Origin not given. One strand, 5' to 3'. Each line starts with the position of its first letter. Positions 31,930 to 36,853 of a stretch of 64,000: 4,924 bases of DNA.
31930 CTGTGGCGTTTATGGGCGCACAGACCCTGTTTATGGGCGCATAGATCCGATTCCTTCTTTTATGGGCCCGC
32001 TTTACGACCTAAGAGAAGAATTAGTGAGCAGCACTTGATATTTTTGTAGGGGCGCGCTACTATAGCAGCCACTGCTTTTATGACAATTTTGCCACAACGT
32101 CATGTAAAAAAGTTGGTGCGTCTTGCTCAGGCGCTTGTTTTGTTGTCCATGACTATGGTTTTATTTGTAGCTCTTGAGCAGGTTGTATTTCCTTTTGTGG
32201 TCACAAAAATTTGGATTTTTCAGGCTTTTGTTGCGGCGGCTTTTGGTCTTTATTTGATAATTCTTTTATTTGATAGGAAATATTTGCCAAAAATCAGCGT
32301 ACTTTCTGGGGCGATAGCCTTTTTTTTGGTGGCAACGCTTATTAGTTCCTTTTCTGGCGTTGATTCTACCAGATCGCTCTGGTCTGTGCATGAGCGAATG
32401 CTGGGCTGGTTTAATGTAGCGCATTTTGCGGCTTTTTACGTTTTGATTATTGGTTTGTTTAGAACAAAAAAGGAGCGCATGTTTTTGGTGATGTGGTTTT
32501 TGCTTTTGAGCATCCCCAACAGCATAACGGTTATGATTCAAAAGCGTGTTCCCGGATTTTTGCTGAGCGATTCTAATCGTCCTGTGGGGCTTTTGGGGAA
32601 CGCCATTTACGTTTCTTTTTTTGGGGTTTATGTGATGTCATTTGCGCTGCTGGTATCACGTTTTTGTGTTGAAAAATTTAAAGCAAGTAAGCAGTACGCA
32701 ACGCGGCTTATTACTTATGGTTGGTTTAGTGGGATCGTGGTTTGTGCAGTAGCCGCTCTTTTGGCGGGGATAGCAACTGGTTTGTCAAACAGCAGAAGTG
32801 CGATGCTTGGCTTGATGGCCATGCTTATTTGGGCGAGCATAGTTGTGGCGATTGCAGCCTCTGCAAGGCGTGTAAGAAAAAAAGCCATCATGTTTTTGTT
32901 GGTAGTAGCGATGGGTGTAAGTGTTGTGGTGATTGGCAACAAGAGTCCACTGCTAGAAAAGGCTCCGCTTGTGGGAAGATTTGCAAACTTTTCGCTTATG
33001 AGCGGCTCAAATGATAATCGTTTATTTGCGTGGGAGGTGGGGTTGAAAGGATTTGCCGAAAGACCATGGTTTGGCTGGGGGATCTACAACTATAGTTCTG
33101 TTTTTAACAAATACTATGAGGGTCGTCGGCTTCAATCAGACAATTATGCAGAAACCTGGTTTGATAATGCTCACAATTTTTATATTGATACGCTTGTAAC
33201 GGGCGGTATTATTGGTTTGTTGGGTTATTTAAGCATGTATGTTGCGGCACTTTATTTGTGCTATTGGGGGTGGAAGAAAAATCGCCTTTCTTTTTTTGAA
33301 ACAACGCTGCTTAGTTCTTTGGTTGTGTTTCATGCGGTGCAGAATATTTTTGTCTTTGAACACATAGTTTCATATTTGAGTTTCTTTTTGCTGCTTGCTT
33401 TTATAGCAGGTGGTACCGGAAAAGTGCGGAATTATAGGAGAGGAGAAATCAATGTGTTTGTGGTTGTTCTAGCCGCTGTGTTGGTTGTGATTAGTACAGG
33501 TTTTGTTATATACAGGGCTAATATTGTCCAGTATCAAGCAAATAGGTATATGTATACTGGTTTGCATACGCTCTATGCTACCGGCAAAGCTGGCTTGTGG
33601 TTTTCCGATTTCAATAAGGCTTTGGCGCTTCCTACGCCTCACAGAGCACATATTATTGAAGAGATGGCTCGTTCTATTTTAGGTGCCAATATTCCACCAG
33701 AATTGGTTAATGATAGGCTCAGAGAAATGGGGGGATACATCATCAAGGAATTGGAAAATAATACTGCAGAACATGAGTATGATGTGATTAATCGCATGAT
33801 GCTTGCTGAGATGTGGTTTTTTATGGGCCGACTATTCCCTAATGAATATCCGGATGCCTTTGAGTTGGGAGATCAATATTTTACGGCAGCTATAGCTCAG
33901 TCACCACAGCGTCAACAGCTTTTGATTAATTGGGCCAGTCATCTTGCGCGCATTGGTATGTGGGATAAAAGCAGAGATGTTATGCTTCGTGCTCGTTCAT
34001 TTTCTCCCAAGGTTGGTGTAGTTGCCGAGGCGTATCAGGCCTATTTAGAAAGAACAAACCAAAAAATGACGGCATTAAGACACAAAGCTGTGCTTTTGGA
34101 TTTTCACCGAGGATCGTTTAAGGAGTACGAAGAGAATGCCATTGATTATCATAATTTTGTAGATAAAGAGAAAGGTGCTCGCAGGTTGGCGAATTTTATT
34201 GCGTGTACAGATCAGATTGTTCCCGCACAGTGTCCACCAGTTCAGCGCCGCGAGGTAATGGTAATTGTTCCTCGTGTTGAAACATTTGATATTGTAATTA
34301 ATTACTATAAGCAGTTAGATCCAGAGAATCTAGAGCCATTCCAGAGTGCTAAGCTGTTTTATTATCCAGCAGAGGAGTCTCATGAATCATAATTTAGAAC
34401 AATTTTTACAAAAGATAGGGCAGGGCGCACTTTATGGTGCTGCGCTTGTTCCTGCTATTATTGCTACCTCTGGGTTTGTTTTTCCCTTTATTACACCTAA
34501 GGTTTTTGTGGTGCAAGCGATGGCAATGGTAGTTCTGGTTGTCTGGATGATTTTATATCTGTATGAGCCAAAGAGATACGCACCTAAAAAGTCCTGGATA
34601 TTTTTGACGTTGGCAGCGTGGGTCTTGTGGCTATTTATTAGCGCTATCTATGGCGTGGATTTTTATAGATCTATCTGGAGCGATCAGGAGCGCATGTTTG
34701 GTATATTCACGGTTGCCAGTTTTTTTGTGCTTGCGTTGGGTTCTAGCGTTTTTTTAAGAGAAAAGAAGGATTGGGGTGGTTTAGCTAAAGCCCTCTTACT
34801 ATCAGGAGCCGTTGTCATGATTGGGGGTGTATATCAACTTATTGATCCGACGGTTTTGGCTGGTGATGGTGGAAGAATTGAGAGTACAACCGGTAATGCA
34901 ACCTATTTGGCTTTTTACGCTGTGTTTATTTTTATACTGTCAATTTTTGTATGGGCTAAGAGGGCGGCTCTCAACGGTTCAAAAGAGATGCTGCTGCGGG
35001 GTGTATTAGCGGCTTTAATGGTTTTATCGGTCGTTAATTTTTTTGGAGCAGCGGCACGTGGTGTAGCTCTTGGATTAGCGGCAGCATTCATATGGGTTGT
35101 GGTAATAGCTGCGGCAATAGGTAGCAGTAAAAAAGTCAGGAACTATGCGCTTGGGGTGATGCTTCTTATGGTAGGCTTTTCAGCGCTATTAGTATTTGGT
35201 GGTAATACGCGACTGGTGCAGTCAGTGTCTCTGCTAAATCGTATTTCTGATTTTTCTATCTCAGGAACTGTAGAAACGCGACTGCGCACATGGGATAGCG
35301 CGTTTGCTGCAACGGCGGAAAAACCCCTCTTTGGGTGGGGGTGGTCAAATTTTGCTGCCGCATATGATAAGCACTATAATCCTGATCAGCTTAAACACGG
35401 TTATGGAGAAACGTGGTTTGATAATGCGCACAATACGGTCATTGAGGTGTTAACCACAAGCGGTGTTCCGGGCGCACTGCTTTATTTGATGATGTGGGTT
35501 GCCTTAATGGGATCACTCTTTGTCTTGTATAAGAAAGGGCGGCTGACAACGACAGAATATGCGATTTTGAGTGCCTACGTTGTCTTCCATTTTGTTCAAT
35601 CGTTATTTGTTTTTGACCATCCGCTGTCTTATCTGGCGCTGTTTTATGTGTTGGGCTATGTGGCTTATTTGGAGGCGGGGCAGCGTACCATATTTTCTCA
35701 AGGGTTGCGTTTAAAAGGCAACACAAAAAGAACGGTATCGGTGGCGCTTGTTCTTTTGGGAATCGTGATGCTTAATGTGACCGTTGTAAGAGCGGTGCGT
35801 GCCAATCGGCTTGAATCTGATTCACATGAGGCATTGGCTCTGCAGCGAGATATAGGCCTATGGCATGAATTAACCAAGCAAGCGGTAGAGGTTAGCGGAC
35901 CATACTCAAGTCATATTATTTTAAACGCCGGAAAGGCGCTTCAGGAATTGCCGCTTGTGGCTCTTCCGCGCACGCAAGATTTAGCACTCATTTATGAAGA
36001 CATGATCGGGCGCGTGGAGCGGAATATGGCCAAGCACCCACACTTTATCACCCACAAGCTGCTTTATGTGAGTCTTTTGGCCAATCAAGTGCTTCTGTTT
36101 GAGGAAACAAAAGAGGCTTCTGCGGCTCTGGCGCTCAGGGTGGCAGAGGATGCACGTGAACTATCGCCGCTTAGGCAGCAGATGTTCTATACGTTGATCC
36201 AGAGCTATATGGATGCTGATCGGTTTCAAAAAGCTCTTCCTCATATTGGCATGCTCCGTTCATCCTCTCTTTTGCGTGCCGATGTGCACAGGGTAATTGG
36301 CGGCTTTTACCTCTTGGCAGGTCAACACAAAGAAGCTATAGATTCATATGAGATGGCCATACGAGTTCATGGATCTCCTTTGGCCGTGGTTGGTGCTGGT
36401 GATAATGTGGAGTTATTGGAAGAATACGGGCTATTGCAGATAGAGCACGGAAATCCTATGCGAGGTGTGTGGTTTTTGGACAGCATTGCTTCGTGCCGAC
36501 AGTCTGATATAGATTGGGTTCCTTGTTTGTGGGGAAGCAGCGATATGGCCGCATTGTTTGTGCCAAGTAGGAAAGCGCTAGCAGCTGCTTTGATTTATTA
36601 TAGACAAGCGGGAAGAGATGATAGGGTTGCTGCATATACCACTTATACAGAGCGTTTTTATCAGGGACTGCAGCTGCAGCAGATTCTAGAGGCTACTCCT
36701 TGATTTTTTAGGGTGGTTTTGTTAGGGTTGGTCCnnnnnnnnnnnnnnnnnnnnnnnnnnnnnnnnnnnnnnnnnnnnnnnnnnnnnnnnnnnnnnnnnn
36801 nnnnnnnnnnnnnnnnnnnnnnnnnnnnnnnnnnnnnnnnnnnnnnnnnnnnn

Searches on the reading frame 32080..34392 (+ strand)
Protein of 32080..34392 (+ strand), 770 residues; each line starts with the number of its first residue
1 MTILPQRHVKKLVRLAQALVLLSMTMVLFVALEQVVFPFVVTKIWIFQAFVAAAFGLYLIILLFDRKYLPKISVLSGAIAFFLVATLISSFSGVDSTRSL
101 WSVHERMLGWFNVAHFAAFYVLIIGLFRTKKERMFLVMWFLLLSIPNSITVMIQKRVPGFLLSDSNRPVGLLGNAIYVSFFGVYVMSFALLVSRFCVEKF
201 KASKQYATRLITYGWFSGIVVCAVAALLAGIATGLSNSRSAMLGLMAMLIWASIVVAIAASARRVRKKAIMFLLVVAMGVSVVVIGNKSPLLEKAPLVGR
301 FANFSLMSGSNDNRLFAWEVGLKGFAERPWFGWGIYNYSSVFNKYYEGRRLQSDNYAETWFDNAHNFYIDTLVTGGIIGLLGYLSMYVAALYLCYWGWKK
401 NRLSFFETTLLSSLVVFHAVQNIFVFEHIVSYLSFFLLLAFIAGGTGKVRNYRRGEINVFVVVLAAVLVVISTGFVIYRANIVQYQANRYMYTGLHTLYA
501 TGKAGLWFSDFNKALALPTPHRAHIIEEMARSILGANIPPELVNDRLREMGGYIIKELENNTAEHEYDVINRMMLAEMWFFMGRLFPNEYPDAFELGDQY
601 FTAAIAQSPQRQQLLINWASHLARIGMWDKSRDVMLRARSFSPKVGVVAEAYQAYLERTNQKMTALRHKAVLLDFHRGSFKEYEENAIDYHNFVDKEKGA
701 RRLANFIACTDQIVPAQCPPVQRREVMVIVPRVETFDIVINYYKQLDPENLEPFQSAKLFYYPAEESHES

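Call 22: search_protein_families(library=pfam, proteins=[window:32080-34392:+], max_evalue=0.001)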
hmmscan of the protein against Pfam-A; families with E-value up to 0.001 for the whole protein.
window:32080-34392:+ (770 aa): 1 family
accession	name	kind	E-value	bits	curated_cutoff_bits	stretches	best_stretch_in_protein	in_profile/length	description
PF04932.20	Wzy_C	-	7.2e-22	78.2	31.7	1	225-384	2-149/149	O-Antigen ligase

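Call 63: search_protein_families(library=ncbifam, proteins=[window:32080-34392:+], max_evalue=1e-10)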
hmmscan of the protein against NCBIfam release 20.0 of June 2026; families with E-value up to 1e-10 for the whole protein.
window:32080-34392:+ (770 aa): 0 families

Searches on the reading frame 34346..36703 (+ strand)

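Call 7: search_protein_families(library=ncbifam, proteins=[window:34346-36703:+], max_evalue=0.001)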
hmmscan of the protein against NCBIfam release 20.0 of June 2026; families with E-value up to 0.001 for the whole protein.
window:34346-36703:+ (785 aa): 0 families

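Call 22: search_protein_families(library=pfam, proteins=[window:34346-36703:+], max_evalue=0.001)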
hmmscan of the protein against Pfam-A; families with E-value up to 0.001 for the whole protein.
window:34346-36703:+ (785 aa): 1 family
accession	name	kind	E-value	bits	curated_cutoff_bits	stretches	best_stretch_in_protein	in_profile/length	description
PF04932.20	Wzy_C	-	5.2e-18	65.7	31.7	1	224-381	2-149/149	O-Antigen ligase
